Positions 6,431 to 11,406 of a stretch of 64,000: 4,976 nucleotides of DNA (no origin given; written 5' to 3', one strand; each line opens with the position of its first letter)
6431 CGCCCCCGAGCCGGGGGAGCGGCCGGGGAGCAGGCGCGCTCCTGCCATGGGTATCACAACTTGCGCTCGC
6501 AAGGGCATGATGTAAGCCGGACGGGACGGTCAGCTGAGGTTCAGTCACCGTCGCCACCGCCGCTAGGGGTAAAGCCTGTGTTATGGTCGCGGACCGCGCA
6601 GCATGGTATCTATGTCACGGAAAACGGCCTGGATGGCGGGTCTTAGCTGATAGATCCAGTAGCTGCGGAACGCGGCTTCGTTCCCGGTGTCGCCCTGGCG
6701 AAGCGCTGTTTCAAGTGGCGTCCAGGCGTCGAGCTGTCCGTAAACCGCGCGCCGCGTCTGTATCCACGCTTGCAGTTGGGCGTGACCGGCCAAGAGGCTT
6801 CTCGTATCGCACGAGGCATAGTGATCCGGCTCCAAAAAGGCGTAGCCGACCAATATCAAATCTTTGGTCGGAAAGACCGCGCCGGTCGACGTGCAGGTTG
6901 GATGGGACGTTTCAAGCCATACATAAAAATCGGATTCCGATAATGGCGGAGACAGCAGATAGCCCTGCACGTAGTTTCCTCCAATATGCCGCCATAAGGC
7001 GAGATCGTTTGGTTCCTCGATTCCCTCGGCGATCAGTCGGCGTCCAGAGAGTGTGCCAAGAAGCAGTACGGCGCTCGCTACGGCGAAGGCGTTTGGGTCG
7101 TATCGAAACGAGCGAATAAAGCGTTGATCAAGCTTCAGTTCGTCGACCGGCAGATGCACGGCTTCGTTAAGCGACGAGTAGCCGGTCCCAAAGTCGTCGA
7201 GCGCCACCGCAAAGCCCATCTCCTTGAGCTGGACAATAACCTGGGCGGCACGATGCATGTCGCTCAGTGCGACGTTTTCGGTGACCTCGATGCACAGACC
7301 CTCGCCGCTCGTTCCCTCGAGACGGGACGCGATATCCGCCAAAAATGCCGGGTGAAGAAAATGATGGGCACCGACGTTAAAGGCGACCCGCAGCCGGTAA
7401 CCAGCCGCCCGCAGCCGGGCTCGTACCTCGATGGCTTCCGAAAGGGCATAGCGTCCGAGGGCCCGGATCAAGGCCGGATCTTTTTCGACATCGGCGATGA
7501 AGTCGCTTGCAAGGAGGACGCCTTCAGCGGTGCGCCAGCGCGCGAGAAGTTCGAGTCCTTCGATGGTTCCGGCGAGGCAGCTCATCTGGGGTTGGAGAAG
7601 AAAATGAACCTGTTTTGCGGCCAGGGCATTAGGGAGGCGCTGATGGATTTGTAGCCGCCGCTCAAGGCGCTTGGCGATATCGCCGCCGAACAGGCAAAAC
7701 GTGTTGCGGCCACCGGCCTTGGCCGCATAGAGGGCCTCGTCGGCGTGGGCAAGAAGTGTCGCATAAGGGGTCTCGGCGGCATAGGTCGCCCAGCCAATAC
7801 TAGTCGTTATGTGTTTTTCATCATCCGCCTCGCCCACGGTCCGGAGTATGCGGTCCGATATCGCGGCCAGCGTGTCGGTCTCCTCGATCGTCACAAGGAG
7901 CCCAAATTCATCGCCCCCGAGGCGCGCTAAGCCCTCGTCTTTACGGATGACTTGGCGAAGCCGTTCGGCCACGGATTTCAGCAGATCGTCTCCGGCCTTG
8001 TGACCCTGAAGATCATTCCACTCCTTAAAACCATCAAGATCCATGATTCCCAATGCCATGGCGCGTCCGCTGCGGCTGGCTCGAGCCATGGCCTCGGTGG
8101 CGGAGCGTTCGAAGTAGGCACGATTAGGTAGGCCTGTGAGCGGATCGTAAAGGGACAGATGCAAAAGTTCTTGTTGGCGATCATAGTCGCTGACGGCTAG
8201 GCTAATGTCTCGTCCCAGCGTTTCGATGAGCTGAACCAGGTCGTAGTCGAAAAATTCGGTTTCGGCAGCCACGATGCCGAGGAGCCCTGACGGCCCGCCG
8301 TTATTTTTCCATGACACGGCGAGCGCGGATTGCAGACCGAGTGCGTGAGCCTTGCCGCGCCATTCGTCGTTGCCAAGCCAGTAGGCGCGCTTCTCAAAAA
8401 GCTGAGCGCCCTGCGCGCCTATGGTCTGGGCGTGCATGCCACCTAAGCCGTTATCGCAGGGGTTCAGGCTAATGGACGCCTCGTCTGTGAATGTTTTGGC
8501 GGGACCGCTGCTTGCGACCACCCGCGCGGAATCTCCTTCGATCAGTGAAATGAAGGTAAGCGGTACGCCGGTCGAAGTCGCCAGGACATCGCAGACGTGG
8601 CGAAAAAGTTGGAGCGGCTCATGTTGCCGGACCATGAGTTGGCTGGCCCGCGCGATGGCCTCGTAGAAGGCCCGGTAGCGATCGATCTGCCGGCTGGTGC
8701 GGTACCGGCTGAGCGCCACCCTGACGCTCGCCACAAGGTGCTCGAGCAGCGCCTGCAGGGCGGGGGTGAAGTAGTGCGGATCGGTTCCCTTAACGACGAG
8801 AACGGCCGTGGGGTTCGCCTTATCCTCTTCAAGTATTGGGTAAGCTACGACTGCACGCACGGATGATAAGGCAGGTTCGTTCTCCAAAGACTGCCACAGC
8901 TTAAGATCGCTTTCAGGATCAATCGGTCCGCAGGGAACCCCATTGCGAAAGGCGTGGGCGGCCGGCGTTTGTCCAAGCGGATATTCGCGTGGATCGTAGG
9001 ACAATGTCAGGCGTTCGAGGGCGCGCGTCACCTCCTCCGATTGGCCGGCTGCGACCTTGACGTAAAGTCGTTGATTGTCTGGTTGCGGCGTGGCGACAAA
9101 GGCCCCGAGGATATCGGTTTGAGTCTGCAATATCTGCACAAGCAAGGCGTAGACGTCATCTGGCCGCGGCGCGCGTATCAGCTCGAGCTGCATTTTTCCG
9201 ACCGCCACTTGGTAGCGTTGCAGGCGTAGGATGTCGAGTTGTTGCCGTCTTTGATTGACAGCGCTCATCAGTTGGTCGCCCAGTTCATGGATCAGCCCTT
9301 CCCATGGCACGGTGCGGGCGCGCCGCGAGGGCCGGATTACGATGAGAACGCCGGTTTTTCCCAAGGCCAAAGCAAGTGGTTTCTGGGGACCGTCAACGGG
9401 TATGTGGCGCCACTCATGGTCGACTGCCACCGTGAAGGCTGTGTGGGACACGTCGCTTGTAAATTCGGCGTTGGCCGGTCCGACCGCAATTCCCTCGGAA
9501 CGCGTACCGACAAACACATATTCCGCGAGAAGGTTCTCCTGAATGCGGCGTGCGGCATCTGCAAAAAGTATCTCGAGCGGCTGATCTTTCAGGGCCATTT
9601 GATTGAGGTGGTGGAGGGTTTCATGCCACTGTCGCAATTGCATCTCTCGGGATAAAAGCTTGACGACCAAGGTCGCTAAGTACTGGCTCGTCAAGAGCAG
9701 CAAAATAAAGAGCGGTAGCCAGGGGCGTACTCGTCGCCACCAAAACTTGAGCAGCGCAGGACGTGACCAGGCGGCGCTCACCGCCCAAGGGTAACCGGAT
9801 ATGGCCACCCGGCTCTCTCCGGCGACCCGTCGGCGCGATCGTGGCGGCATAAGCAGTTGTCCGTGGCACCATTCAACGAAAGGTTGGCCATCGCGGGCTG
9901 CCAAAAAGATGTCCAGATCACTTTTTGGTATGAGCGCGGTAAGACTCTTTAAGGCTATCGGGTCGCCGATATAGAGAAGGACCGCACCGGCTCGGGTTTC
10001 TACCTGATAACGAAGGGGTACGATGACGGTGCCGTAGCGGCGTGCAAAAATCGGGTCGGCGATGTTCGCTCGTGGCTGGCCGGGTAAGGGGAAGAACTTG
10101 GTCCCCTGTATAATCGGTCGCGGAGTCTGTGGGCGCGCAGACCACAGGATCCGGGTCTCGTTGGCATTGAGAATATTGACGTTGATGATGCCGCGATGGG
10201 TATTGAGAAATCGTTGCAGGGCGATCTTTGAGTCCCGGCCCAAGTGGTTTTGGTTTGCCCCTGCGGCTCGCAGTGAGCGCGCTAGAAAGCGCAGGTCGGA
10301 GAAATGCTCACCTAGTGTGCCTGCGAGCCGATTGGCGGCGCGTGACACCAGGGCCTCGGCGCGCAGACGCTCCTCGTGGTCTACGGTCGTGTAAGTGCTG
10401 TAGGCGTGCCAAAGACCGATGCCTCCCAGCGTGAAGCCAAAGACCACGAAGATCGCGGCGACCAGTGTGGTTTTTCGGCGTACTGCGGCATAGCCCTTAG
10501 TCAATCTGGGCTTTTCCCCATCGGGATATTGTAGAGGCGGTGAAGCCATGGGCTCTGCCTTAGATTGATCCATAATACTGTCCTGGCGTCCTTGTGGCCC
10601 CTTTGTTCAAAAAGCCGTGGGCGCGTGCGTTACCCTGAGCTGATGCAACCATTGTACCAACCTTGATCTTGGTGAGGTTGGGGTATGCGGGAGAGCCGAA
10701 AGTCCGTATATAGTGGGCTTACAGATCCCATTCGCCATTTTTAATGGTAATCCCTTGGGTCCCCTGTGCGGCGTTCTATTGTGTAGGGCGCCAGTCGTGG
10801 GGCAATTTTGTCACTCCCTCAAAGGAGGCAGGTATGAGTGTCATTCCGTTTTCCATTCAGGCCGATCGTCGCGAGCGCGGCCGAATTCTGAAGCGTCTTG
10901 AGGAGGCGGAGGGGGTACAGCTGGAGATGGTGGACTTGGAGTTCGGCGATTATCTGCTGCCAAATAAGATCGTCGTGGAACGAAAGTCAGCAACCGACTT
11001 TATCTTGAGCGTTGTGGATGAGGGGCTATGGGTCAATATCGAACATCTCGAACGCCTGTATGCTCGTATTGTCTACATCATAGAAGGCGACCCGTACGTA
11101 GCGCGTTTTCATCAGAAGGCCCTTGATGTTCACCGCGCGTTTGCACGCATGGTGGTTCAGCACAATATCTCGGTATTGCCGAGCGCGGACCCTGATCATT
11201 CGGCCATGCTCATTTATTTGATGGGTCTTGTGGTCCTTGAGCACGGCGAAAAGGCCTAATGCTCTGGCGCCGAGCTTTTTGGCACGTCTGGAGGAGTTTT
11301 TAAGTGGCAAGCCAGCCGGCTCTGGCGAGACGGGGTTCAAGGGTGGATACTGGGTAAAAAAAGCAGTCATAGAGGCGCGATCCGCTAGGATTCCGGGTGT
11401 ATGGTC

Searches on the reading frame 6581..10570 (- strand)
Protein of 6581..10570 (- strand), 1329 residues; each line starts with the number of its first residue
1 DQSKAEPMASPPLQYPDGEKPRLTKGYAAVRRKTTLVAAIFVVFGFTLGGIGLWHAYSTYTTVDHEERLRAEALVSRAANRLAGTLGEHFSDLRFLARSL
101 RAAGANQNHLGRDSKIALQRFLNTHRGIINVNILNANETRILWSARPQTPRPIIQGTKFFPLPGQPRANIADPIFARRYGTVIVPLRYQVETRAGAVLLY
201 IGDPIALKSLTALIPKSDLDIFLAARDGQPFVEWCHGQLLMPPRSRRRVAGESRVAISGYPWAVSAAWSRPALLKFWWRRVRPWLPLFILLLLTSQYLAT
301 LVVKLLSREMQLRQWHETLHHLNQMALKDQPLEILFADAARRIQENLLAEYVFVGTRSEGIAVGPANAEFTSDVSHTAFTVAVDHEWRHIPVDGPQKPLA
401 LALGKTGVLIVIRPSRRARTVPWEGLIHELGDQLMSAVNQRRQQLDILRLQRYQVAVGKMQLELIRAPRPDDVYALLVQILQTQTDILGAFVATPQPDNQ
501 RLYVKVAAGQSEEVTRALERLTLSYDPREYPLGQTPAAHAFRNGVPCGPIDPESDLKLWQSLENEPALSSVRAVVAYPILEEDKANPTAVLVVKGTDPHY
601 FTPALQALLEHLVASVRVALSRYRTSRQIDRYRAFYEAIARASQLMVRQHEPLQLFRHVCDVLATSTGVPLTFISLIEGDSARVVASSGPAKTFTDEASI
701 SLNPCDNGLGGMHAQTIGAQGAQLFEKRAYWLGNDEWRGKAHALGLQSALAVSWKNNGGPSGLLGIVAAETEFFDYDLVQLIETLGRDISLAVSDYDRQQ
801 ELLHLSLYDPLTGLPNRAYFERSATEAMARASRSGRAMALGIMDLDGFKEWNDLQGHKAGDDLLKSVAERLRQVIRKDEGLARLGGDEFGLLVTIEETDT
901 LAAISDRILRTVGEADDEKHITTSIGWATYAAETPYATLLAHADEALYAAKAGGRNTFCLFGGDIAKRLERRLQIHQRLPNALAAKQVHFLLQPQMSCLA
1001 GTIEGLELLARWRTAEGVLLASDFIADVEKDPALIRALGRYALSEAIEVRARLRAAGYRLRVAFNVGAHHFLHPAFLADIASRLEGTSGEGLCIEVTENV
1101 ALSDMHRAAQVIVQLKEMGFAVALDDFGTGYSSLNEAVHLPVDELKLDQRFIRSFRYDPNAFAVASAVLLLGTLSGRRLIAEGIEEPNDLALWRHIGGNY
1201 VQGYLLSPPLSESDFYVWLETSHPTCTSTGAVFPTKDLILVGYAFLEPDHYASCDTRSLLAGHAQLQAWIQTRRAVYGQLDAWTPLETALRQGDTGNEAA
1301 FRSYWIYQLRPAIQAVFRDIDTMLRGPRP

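Call 37: search_protein_families(library=pfam, proteins=[window:6581-10570:-], max_evalue=0.001)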
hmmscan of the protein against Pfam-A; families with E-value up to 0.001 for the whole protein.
window:6581-10570:- (1329 aa): 4 families
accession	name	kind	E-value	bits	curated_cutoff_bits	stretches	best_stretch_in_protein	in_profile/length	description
PF00563.25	EAL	-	1e-49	169.5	31.3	1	977-1209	2-236/236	EAL domain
PF00990.26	GGDEF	-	1.2e-38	132.9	23.8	1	807-956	2-160/161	Diguanylate cyclase, GGDEF domain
PF13185.12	GAF_2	-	5.2e-13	49.8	28.6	2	470-620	4-135/136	GAF domain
PF01590.32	GAF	-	4.5e-05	24.4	22.4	0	653-793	3-133/133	GAF domain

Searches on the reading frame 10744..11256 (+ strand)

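Call 37: search_protein_families(library=pfam, proteins=[window:10744-11256:+], max_evalue=0.001)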
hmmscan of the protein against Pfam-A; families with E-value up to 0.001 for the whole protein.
window:10744-11256:+ (171 aa): 1 family
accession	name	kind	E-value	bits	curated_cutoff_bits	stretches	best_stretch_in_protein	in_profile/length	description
PF02732.21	ERCC4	-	2e-17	63.9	24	1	41-160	2-140/140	ERCC4 domain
